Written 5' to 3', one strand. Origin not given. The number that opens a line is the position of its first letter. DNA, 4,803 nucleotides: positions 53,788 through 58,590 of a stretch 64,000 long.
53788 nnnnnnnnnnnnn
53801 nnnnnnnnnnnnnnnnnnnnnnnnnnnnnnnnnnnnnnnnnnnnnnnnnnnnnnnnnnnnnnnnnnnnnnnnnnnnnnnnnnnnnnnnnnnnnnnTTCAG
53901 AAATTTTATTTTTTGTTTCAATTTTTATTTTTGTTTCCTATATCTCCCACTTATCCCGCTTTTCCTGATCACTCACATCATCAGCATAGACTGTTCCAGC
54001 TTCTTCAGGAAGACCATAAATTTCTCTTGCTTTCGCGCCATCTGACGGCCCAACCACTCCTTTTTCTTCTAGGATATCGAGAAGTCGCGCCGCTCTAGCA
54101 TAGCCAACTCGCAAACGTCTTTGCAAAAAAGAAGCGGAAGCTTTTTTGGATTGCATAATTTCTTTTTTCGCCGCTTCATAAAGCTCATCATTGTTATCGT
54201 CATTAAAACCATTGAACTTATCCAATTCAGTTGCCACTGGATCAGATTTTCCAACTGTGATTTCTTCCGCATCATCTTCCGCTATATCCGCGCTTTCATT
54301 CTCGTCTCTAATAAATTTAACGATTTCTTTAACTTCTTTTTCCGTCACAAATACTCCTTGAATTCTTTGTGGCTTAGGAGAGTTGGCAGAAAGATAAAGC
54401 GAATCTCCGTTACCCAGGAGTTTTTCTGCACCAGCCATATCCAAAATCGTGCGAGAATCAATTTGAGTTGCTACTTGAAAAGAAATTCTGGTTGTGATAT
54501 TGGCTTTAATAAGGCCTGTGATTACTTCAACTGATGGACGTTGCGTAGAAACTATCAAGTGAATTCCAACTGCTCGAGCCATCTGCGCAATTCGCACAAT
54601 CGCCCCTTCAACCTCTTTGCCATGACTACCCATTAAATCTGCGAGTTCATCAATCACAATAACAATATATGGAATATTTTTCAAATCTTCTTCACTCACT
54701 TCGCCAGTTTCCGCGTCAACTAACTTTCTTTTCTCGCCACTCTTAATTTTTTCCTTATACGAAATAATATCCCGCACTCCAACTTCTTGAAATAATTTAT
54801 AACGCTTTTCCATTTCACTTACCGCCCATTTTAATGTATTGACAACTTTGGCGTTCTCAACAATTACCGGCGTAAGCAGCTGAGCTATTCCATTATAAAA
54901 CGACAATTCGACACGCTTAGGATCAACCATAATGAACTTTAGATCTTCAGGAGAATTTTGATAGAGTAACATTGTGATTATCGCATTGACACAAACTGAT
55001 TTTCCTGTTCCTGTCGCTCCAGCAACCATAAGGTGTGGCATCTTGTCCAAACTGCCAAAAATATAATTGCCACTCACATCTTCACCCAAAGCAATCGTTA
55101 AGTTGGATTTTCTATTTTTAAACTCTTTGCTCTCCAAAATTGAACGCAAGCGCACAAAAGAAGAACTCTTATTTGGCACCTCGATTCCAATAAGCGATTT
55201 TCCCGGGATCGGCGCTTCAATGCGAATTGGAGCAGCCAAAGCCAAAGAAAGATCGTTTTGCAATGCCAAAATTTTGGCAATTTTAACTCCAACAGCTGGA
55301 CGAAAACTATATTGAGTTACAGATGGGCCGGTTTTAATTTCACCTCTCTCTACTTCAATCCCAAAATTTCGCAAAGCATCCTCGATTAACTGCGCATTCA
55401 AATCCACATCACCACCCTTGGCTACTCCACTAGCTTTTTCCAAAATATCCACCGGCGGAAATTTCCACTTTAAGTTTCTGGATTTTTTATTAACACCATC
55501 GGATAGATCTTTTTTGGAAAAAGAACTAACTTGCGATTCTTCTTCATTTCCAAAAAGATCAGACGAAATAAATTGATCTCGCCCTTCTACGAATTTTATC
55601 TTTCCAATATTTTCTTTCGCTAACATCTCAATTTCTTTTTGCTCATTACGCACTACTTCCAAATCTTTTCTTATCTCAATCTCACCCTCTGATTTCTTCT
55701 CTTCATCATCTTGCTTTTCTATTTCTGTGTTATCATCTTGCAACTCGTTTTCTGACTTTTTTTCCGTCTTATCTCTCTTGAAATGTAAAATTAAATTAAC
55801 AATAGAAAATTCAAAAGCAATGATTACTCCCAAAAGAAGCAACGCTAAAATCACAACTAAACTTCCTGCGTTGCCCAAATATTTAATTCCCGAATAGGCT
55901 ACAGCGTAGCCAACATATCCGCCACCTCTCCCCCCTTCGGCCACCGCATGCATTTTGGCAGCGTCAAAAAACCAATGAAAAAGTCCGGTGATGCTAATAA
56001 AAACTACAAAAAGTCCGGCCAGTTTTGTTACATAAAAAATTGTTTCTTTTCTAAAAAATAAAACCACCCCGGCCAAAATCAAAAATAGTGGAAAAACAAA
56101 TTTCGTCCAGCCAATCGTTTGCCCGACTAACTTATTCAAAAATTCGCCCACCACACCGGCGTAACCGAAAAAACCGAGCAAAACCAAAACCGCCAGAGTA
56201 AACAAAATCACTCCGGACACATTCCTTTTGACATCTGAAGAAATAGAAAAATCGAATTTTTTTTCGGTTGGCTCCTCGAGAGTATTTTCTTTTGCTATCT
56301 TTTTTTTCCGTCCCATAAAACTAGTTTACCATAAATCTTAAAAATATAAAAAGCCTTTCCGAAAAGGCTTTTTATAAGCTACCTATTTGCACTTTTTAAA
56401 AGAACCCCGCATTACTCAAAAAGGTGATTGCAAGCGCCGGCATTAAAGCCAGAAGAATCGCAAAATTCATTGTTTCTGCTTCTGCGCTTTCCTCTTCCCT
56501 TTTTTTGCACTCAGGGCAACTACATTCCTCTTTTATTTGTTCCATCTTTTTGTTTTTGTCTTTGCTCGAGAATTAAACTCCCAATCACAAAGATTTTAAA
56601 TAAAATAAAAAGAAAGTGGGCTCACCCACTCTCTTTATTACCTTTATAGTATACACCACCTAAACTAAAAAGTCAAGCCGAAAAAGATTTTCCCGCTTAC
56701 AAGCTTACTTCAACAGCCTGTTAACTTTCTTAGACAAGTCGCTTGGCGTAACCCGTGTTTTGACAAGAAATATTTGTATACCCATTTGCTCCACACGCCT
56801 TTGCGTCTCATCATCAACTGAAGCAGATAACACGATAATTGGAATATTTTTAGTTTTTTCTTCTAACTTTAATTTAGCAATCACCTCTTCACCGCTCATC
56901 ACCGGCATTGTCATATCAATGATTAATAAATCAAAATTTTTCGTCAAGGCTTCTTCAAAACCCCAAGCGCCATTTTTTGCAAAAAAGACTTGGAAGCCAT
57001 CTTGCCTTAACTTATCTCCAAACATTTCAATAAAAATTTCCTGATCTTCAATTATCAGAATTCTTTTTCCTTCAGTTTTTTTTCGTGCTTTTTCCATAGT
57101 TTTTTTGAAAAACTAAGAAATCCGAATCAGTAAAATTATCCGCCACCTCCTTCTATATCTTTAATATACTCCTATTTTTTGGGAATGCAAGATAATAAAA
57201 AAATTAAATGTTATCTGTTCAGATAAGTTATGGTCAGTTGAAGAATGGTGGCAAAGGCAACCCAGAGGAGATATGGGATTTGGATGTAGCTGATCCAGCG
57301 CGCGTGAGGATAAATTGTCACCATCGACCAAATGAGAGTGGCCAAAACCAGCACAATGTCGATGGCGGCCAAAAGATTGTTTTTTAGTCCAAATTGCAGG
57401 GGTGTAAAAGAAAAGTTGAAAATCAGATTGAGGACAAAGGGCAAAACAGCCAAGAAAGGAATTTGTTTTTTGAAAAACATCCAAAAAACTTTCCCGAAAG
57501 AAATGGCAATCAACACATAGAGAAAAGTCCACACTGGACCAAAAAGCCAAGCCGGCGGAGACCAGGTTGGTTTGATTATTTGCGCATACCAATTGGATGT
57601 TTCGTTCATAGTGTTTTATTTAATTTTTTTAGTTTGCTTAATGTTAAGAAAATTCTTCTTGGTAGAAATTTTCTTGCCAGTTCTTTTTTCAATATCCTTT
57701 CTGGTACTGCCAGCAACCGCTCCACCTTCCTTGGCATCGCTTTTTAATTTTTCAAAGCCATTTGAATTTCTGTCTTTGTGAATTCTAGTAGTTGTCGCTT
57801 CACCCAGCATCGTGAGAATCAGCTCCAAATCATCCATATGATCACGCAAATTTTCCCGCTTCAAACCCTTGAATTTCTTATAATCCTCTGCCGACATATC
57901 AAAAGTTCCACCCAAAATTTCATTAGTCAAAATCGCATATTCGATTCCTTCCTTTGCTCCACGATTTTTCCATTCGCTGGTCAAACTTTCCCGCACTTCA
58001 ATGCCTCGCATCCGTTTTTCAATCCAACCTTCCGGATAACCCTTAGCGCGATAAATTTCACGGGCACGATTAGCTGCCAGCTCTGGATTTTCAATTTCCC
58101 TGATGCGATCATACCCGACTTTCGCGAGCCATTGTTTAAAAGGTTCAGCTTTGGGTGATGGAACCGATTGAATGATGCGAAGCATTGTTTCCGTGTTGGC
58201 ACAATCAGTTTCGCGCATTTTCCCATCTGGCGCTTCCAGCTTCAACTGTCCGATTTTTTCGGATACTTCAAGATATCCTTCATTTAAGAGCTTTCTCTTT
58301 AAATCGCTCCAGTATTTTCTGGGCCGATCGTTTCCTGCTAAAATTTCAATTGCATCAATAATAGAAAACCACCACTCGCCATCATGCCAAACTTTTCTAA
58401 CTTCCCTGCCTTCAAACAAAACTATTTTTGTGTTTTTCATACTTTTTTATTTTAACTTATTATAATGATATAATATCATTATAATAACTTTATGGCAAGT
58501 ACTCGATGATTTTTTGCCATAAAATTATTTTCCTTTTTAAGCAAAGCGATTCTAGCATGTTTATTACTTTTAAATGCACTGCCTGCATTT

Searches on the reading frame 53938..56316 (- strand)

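Call 61: search_protein_families(library=pfam, proteins=[window:53938-56316:-], max_evalue=0.001)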
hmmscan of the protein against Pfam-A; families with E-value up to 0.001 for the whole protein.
window:53938-56316:- (792 aa): 5 families
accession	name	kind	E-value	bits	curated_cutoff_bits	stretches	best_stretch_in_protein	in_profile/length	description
PF01580.24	FtsK_SpoIIIE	-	1.6e-61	208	24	1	390-596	2-221/221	FtsK/SpoIIIE family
PF17854.6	FtsK_alpha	-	1.6e-25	89.7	22.9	1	286-382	1-101/101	FtsK alpha domain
PF09397.16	FtsK_gamma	-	3.6e-24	84.7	30.6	1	708-767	2-61/63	Ftsk gamma domain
PF13491.11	FtsK_4TM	-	1.3e-14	54.6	23.1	1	53-177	47-168/171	4TM region of DNA translocase FtsK/SpoIIIE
PF12846.13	AAA_10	-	0.00047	19.7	27.5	1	419-493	14-79/362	AAA-like domain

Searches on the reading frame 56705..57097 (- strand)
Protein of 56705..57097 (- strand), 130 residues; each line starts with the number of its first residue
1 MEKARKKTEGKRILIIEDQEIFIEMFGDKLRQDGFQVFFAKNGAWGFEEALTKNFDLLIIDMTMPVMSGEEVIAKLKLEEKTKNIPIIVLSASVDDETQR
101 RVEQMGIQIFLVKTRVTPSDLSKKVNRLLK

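Call 61: search_protein_families(library=pfam, proteins=[window:56705-57097:-], max_evalue=0.001)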
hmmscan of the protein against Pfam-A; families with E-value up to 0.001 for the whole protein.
window:56705-57097:- (130 aa): 1 family
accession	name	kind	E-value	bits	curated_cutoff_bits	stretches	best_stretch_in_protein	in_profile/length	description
PF00072.30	Response_reg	-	2.1e-19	70.2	30.2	1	13-125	1-110/111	Response regulator receiver domain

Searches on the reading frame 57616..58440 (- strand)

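Call 61: search_protein_families(library=pfam, proteins=[window:57616-58440:-], max_evalue=0.001)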
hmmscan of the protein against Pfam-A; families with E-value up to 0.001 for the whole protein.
window:57616-58440:- (274 aa): 1 family
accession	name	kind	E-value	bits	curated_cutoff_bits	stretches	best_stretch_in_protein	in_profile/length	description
PF02498.22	Bro-N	-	2.8e-12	47.5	25.6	1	13-107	1-92/96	BRO family, N-terminal domain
